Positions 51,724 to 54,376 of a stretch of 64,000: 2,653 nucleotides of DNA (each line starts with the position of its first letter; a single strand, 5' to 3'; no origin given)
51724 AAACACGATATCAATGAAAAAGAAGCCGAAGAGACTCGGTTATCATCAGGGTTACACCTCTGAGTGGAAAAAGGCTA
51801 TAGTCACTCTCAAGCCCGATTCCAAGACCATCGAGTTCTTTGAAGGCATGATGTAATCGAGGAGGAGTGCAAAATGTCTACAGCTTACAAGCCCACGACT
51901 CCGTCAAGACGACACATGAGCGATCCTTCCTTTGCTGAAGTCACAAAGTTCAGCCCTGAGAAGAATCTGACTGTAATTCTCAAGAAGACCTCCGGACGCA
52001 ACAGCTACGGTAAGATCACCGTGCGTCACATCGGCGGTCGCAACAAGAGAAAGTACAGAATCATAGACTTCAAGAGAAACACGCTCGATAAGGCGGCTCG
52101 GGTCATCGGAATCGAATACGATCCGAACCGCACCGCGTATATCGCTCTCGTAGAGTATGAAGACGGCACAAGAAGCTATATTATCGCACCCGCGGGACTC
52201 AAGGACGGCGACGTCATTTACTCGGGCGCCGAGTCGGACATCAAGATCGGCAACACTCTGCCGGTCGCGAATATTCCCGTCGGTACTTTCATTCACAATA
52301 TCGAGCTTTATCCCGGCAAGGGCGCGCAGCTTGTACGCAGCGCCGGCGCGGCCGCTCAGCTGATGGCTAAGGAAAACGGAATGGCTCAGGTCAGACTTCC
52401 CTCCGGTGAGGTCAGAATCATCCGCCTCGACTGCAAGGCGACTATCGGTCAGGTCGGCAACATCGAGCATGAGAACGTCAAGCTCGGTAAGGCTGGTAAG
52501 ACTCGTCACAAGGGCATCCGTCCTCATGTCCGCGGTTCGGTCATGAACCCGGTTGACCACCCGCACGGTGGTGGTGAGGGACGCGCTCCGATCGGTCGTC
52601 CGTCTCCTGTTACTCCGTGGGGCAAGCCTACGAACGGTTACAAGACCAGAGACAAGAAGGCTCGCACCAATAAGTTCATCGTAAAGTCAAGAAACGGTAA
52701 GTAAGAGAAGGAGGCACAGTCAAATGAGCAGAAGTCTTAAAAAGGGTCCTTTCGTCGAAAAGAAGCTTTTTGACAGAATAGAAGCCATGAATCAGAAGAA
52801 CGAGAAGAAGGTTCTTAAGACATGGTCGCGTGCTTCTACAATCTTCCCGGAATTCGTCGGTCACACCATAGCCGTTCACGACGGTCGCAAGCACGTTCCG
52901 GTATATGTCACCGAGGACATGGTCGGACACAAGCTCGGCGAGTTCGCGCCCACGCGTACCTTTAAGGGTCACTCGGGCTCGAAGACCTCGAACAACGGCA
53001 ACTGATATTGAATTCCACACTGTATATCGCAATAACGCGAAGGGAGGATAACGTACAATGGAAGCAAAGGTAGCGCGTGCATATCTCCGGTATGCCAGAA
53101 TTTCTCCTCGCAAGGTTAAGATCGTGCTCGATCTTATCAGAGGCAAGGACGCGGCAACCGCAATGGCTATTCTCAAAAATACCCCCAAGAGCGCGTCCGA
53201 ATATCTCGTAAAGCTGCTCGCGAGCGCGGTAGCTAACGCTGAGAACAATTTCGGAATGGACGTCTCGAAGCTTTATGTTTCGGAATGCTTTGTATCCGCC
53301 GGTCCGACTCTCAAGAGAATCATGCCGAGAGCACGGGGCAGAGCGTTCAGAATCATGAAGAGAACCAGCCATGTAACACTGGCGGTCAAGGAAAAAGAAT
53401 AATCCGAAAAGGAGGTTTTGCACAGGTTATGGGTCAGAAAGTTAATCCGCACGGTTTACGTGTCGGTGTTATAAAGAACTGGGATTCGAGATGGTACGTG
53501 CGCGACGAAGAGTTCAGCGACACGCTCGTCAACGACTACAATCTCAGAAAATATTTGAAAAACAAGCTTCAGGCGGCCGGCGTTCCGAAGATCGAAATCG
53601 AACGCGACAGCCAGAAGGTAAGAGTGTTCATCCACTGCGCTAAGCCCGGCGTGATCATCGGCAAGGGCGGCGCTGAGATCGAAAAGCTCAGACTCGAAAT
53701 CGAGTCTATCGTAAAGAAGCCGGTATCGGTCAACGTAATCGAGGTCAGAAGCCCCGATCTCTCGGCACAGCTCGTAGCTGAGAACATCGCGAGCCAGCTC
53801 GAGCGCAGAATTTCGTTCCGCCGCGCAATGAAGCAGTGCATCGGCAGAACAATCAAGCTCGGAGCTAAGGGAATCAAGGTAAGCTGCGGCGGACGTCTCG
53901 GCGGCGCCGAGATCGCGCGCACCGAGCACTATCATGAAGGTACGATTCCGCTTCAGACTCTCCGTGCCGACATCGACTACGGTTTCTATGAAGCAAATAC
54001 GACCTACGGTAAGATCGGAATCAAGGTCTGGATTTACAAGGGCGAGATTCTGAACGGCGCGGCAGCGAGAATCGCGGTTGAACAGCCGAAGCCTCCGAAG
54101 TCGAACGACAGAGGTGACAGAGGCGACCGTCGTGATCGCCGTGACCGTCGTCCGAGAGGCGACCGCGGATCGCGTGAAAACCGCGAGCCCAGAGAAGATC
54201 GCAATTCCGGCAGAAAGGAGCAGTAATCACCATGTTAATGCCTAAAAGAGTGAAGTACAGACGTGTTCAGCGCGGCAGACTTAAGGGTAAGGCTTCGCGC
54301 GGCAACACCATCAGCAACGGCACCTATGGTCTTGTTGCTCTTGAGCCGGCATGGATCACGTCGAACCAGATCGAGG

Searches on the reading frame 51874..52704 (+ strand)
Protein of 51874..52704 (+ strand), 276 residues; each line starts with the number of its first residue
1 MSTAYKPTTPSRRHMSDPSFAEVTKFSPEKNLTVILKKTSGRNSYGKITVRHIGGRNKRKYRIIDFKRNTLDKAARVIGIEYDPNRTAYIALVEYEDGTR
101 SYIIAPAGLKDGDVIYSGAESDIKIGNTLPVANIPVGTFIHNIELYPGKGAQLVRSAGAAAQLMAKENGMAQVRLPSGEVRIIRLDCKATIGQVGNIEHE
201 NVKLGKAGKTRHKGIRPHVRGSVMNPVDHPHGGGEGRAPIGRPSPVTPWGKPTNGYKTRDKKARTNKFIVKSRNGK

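Call 52: search_protein_families(library=pfam, proteins=[window:51874-52704:+], max_evalue=0.0001)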
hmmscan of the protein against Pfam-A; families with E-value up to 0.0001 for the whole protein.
window:51874-52704:+ (276 aa): 2 families
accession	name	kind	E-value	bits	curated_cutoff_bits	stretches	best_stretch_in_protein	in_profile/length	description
PF03947.24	Ribosomal_L2_C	-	5.8e-56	188.4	33.7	1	124-250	1-126/126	Ribosomal Proteins L2, C-terminal domain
PF00181.30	Ribosomal_L2_N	-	3.6e-32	110.7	23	1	41-117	1-77/77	Ribosomal Proteins L2, RNA binding N-terminal domain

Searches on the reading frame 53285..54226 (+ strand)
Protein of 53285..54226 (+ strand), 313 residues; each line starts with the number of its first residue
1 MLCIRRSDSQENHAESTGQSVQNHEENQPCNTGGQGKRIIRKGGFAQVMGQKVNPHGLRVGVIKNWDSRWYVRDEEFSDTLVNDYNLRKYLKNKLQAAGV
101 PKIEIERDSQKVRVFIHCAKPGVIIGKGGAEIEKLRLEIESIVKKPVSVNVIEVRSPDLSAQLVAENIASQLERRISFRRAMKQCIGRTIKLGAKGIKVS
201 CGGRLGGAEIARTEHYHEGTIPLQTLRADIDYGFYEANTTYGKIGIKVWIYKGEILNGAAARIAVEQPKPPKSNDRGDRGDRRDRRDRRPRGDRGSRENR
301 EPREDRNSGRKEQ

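Call 52: search_protein_families(library=pfam, proteins=[window:53285-54226:+], max_evalue=0.0001)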
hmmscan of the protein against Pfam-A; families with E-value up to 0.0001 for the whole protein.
window:53285-54226:+ (313 aa): 2 families
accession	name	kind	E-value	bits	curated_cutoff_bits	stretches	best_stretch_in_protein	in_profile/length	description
PF00189.25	Ribosomal_S3_C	-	4.9e-37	126.8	34.1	1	168-250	1-83/83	Ribosomal protein S3, C-terminal domain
PF07650.23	KH_2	-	1e-19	70.6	22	1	87-158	2-77/78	KH domain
